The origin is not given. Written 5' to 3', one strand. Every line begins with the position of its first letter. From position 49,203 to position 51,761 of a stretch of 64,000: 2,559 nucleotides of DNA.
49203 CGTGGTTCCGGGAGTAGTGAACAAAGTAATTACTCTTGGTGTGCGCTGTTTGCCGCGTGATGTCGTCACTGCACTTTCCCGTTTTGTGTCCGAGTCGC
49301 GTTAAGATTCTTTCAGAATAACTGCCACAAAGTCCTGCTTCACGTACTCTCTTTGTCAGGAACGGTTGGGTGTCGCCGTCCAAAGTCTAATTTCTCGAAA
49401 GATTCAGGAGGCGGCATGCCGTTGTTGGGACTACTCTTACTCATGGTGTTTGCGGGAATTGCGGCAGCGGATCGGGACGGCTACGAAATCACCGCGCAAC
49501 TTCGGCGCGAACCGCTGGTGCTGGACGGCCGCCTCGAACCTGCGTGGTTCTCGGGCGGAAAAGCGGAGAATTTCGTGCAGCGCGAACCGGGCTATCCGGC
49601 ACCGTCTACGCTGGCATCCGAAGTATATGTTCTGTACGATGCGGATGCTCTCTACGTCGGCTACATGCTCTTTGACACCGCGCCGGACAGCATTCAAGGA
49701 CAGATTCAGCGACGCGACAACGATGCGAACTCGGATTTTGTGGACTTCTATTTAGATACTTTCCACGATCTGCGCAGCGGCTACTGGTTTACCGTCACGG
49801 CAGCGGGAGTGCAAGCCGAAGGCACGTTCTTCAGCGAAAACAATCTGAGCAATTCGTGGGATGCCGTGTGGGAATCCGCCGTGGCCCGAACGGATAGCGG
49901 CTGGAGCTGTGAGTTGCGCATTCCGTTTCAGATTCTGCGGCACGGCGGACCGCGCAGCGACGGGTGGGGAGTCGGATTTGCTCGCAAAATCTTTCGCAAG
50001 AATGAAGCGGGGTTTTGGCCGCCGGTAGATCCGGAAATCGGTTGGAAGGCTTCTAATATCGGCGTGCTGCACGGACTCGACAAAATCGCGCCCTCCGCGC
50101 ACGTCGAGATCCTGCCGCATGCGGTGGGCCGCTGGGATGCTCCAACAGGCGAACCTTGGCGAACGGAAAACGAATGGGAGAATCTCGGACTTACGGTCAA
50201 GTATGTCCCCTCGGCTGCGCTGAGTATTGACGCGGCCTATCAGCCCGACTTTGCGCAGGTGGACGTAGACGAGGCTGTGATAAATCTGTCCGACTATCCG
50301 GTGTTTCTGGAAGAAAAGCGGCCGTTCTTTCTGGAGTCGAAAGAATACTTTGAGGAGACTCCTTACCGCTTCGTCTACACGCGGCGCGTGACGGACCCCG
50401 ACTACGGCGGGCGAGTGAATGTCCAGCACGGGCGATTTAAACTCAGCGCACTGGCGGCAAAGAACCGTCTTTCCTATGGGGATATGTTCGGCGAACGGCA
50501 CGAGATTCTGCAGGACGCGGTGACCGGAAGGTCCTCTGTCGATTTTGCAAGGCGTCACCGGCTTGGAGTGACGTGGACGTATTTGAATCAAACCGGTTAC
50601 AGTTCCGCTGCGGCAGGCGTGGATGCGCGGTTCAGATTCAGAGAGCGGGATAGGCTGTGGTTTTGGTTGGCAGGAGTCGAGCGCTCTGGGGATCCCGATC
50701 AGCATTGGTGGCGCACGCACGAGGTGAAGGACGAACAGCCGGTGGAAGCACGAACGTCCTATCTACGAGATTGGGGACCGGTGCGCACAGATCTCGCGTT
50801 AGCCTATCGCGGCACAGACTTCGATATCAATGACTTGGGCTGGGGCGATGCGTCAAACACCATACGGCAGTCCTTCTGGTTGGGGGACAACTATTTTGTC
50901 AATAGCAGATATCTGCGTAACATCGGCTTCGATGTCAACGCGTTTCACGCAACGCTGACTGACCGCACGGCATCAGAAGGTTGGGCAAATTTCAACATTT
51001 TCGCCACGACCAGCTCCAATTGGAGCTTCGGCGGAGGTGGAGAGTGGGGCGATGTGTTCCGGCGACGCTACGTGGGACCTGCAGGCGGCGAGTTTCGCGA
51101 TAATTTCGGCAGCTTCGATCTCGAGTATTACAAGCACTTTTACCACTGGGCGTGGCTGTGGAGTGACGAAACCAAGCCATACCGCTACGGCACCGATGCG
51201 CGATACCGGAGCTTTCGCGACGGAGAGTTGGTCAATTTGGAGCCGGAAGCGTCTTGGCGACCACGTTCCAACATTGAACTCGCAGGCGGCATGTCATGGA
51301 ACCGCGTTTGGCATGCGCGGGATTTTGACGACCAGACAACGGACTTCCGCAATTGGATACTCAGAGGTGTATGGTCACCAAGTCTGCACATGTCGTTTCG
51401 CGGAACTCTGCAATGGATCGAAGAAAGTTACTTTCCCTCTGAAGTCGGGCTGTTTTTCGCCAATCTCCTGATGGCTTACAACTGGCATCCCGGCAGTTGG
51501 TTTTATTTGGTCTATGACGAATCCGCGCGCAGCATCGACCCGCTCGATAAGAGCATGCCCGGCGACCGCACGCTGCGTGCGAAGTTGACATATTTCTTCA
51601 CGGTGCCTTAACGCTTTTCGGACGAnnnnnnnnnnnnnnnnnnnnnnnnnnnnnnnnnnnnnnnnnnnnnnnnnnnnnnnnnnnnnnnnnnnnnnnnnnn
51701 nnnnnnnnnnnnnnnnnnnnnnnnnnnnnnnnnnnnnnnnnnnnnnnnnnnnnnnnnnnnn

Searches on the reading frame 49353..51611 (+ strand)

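Call 11: search_protein_families(library=pfam, proteins=[window:49353-51611:+], max_evalue=0.001)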
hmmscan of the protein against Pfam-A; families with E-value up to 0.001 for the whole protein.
window:49353-51611:+ (752 aa): 2 families
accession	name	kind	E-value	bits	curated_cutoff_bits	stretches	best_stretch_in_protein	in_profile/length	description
PF19313.5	DUF5916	-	1.2e-22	80.9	22.6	2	273-347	23-95/572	Domain of unknown function (DUF5916)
PF06452.16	CBM9_1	-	3e-06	27.7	23.4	1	58-218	2-153/185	Carbohydrate family 9 binding domain-like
